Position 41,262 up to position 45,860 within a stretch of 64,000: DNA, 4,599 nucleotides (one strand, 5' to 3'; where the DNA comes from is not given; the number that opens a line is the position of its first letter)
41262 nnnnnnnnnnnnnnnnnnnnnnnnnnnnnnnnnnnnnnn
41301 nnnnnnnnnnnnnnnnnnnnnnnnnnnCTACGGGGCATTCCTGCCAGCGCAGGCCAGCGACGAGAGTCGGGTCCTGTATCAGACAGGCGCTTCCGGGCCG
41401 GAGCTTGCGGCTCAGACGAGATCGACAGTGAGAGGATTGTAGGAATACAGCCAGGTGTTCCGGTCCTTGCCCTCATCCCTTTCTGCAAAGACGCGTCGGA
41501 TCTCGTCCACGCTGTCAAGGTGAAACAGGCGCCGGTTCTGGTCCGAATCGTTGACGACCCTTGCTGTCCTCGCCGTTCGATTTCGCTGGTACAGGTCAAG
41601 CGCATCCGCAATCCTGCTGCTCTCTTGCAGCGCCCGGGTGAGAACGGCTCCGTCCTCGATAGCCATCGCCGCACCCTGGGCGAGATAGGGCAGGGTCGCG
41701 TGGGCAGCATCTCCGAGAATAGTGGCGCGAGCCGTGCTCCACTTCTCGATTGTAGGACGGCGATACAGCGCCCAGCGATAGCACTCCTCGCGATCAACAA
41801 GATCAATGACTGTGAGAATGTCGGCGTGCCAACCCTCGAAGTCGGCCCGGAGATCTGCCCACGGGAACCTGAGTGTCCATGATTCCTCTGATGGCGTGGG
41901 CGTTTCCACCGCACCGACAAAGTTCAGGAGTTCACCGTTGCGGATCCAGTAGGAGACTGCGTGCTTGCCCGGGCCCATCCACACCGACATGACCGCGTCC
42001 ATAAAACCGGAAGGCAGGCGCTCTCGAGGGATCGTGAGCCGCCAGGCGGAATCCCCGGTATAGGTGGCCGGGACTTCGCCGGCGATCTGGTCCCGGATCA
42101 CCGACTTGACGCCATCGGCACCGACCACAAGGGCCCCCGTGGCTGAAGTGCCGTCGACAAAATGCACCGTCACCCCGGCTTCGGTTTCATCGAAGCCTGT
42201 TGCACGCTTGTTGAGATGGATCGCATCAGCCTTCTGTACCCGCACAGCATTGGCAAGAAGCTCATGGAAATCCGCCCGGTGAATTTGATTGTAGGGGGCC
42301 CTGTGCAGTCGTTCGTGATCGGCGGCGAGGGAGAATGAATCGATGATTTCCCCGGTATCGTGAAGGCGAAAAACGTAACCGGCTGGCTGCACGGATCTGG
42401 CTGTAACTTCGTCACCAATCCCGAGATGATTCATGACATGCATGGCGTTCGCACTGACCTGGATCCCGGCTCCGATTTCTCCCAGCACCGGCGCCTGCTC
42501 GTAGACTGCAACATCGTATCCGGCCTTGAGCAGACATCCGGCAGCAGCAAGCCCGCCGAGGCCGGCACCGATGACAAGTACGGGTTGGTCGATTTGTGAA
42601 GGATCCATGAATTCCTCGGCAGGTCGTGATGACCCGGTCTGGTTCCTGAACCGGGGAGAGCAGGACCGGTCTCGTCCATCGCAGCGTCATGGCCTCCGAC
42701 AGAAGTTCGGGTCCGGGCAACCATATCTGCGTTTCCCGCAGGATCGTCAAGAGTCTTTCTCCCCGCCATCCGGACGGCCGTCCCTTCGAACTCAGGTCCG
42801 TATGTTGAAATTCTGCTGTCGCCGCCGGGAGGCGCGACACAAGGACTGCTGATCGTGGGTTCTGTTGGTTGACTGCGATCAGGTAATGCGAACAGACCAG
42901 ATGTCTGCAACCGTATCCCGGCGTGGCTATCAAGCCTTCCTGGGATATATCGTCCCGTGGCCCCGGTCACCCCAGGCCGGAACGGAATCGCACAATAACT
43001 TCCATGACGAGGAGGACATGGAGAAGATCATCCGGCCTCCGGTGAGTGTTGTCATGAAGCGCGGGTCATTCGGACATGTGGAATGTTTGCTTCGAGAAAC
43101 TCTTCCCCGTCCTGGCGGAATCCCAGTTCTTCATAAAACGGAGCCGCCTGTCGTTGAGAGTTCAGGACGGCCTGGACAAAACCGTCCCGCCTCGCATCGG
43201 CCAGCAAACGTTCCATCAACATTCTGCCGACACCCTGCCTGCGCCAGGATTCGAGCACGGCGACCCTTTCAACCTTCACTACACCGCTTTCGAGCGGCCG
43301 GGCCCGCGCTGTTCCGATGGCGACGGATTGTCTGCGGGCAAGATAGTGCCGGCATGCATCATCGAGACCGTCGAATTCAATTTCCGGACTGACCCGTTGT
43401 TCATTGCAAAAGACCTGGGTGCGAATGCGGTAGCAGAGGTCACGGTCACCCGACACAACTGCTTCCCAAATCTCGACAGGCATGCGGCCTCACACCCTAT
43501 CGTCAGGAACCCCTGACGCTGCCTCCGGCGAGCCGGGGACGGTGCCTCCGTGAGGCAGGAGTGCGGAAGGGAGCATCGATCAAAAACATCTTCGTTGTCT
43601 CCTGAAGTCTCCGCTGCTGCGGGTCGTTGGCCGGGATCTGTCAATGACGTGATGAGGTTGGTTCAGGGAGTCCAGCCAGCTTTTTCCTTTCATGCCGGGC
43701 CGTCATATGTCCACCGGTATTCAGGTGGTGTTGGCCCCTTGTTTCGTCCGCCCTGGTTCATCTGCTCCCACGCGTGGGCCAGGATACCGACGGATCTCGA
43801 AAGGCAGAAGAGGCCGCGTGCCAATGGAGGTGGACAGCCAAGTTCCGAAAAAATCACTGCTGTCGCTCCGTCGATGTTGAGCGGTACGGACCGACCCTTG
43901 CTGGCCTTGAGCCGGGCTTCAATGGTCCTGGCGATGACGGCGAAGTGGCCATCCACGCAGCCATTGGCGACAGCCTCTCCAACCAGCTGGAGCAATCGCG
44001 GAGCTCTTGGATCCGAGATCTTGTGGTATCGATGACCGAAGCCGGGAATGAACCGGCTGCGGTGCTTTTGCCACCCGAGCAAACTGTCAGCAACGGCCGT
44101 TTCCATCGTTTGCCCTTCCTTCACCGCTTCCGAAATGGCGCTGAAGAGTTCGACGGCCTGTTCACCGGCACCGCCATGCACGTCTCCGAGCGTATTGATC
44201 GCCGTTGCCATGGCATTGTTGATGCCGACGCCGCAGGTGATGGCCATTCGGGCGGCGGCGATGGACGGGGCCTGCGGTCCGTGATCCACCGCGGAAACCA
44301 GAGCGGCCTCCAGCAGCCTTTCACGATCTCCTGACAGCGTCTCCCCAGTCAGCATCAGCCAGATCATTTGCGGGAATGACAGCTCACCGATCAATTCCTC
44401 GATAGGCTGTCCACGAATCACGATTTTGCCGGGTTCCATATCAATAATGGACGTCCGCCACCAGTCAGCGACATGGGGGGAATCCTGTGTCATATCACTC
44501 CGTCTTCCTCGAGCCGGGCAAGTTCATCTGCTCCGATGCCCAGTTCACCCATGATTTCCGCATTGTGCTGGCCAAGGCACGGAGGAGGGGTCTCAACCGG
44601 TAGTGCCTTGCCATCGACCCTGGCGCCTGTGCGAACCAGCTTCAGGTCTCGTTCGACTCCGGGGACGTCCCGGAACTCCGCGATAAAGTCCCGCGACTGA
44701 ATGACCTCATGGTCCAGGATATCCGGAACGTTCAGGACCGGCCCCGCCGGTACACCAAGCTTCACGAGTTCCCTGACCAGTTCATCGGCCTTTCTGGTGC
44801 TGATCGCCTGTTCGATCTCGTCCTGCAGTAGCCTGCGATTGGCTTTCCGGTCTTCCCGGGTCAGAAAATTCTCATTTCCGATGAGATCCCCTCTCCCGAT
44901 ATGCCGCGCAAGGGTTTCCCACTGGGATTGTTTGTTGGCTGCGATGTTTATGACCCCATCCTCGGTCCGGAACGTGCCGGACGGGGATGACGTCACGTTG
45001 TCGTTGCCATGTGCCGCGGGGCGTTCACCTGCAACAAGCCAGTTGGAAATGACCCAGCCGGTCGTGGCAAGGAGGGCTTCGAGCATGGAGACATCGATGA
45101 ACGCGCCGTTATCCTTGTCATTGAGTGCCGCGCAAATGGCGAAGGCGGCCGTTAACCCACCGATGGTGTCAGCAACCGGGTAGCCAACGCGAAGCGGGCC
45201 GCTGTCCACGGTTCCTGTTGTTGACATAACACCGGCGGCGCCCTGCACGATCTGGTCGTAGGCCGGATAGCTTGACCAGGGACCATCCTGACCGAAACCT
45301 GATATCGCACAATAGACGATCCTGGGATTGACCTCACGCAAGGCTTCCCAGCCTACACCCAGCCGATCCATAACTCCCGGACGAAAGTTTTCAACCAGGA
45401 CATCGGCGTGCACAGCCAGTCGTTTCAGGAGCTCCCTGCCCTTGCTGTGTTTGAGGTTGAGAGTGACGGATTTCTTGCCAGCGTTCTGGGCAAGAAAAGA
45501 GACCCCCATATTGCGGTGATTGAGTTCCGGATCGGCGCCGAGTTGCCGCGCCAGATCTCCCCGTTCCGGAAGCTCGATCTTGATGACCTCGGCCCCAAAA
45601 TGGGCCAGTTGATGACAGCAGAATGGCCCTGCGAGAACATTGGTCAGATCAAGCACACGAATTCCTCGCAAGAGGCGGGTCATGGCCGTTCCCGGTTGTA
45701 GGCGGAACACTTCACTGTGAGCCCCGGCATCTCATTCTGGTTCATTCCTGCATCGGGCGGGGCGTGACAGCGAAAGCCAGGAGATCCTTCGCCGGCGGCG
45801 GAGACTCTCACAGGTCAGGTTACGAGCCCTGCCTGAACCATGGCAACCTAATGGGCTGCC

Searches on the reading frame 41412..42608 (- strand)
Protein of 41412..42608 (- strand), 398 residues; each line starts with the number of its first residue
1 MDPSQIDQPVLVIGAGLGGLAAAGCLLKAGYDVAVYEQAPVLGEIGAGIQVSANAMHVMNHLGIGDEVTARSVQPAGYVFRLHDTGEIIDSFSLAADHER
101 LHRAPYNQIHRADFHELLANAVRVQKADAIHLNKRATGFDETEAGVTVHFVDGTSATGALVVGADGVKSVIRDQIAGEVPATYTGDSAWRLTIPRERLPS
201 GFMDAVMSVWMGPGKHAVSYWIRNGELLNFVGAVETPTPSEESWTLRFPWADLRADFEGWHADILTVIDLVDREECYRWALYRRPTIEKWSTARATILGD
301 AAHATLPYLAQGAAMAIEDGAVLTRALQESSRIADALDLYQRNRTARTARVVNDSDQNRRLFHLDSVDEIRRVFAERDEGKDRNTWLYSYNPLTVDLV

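Call 33: search_protein_families(library=pfam, proteins=[window:41412-42608:-])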
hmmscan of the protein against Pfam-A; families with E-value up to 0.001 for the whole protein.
window:41412-42608:- (398 aa): 4 families
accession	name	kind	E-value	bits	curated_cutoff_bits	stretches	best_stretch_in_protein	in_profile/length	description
PF01494.25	FAD_binding_3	-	3.4e-27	96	22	1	9-354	3-348/349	FAD binding domain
PF13450.12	NAD_binding_8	-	5.7e-06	27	21.9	1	12-43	1-32/68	NAD(P)-binding Rossmann-like domain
PF00890.30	FAD_binding_2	-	9e-05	22.3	20.4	1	10-43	2-35/414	FAD binding domain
PF01593.30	Amino_oxidase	-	0.00021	21.2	19.8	0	17-43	1-27/443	Flavin containing amine oxidoreductase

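Call 71: search_protein_families(library=ncbifam, proteins=[window:41412-42608:-], max_evalue=0.00001)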
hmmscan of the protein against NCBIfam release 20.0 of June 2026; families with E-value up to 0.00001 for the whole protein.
window:41412-42608:- (398 aa): 50 families (the best 25 are shown)
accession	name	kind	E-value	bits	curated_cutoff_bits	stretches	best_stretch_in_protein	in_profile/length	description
NF006021.0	PRK08163.1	equivalog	6.7e-84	282.2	459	1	7-388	5-387/398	3-hydroxybenzoate 6-monooxygenase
NF005062.0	PRK06475.1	equivalog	1.9e-61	208.1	524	1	7-372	3-371/401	FAD-binding protein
NF005313.0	PRK06847.1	subfamily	2.2e-60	204.6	372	1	9-357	6-346/375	hypothetical protein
NF033623.1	urate_HpxO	equivalog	1.4e-59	202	500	1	10-370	2-354/381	FAD-dependent urate hydroxylase HpxO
NF005720.0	PRK07538.1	subfamily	8.8e-57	192.9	400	1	8-368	3-374/418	hypothetical protein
NF005243.0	PRK06753.1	equivalog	9.7e-50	169.5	365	1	10-356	3-332/374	hypothetical protein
TIGR03219.1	salicylate_mono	equivalog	2.3e-41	141.8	446.35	1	10-391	3-402/414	salicylate 1-monooxygenase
NF005566.0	PRK07236.1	subfamily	5.3e-40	137.5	333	2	9-222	8-210/386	hypothetical protein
NF004829.0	PRK06183.1-3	subfamily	4.1e-21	75.3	390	2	4-178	5-184/520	bifunctional 3-(3-hydroxy-phenyl)propionate/3-hydroxycinnamic acid hydroxylase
NF005761.0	PRK07588.1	equivalog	1.9e-19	69.9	454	1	10-343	3-330/392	FAD-binding domain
NF004780.0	PRK06126.1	subfamily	5.4e-18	64.6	445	1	5-364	6-378/552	hypothetical protein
NF005691.0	PRK07494.1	equivalog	6e-18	64.6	459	1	9-350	10-338/404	UbiH/UbiF family hydroxylase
TIGR01988.1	Ubi-OHases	subfamily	2.9e-17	62.6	224.65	2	10-175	2-171/387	ubiquinone biosynthesis hydroxylase, UbiH/UbiF/VisC/COQ6 family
NF005452.0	PRK07045.1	equivalog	2.4e-16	59.7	397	2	6-175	6-171/388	putative monooxygenase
NF004523.0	PRK05868.1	equivalog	1.1e-15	57.4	536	1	9-177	3-168/372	FAD-binding protein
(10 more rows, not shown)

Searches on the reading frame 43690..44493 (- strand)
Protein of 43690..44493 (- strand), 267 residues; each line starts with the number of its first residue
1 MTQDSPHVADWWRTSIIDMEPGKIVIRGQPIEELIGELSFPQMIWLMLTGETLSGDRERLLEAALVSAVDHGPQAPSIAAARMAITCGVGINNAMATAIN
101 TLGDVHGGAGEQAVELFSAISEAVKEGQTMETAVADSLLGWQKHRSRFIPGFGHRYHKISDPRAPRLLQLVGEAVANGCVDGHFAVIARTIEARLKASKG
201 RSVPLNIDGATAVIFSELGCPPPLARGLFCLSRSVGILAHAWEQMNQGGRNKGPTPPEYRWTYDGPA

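Call 33: search_protein_families(library=pfam, proteins=[window:43690-44493:-])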
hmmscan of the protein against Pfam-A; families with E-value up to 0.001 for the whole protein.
window:43690-44493:- (267 aa): 1 family
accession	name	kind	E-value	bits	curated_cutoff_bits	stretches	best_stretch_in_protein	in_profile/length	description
PF00285.26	Citrate_synt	-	1.9e-38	132.9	27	2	47-247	156-350/357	Citrate synthase, C-terminal domain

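Call 71: search_protein_families(library=ncbifam, proteins=[window:43690-44493:-], max_evalue=0.00001)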
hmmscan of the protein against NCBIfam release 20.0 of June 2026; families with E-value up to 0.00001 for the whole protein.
window:43690-44493:- (267 aa): 21 families
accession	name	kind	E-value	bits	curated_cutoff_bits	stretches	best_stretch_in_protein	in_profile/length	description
NF004864.0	PRK06224.1-1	equivalog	1.4e-127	424.5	261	1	6-266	11-270/278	citryl-CoA lyase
NF004866.0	PRK06224.1-3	subfamily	2.1e-55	187.8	245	1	11-246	18-245/275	citryl-CoA lyase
NF004869.0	PRK06224.1-6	subfamily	2e-52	178.1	212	1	10-265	3-250/263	citryl-CoA lyase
NF004868.0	PRK06224.1-5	subfamily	3.6e-44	150.8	193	1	13-246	7-237/260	citryl-CoA lyase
NF004867.0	PRK06224.1-4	equivalog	6.9e-26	90.9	409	1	31-250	28-240/261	citryl-CoA lyase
NF004865.0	PRK06224.1-2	equivalog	1.2e-25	90.5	323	1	23-250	22-248/265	citryl-CoA lyase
NF041301.1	Cit_synth_Halo_CitZ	equivalog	9e-24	84.2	550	1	47-247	166-355/379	citrate synthase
TIGR01800.1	cit_synth_II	subfamily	1.3e-23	83.4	421.3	1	37-247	146-344/368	2-methylcitrate synthase/citrate synthase II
NF009005.0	PRK12350.1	subfamily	2.7e-23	82.8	332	1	60-248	160-338/366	citrate synthase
NF010639.0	PRK14036.1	equivalog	2e-22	79.4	502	1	47-247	163-354/379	citrate synthase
NF041157.1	Cit_synThplmales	equivalog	4e-21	75.5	590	1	59-247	171-351/377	citrate synthase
NF010638.0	PRK14035.1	equivalog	9.8e-20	70.7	572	1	37-246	150-347/372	citrate synthase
NF004126.0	PRK05614.1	equivalog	7.4e-19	67.5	505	1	59-248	220-405/430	citrate synthase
NF010640.0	PRK14037.1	subfamily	2.2e-18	66.3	504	1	60-248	172-353/377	citrate synthase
NF009006.1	PRK12351.1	equivalog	2.6e-16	59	550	1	45-247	162-352/376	bifunctional 2-methylcitrate synthase/citrate synthase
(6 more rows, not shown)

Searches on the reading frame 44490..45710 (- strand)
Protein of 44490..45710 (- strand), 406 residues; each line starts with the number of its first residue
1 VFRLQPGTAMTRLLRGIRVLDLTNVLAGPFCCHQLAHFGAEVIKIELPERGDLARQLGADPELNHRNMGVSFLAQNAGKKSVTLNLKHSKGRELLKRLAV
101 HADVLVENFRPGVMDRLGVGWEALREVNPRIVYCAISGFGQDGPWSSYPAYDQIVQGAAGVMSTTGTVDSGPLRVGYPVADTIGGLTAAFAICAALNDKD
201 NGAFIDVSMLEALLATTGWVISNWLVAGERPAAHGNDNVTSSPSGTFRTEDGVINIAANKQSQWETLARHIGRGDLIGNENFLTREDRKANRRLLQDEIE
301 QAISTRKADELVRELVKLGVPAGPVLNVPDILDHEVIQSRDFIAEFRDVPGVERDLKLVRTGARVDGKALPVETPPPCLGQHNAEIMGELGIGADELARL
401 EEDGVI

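Call 33: search_protein_families(library=pfam, proteins=[window:44490-45710:-])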
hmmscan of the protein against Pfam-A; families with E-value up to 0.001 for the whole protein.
window:44490-45710:- (406 aa): 1 family
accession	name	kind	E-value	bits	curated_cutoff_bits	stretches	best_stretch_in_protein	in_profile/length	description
PF02515.22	CoA_transf_3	-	9.1e-114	380.8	23.3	1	14-383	1-366/366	CoA-transferase family III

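Call 71: search_protein_families(library=ncbifam, proteins=[window:44490-45710:-], max_evalue=0.00001)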
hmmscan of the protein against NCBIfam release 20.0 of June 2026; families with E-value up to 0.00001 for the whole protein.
window:44490-45710:- (406 aa): 7 families
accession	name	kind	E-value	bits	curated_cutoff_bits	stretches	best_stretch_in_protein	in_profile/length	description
NF052585.1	SucGlutTfsCaiB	equivalog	5.3e-77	259.1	750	1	12-391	6-389/394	succinate--glutarate CoA-transferase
NF041294.1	Scnl_mescCoAtase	equivalog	7.7e-72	242.5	700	1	14-387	4-380/381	succinyl-CoA:mesaconate CoA-transferase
NF003809.0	PRK05398.1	subfamily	1.3e-70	238.1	442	2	10-215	1-206/416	formyl-CoA transferase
NF008511.0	PRK11430.1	equivalog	9.4e-69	232.3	522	1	15-345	11-340/381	CoA:oxalate CoA-transferase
TIGR03253.1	oxalate_frc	equivalog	5.1e-67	226.4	504.2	2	13-214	3-204/416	formyl-CoA transferase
NF002914.1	PRK03525.1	equivalog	3.4e-41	141.5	413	1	14-406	10-397/400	L-carnitine CoA-transferase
TIGR04253.1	mesacon_CoA_iso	equivalog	3.1e-11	42.9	725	1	13-406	2-400/403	2-methylfumaryl-CoA isomerase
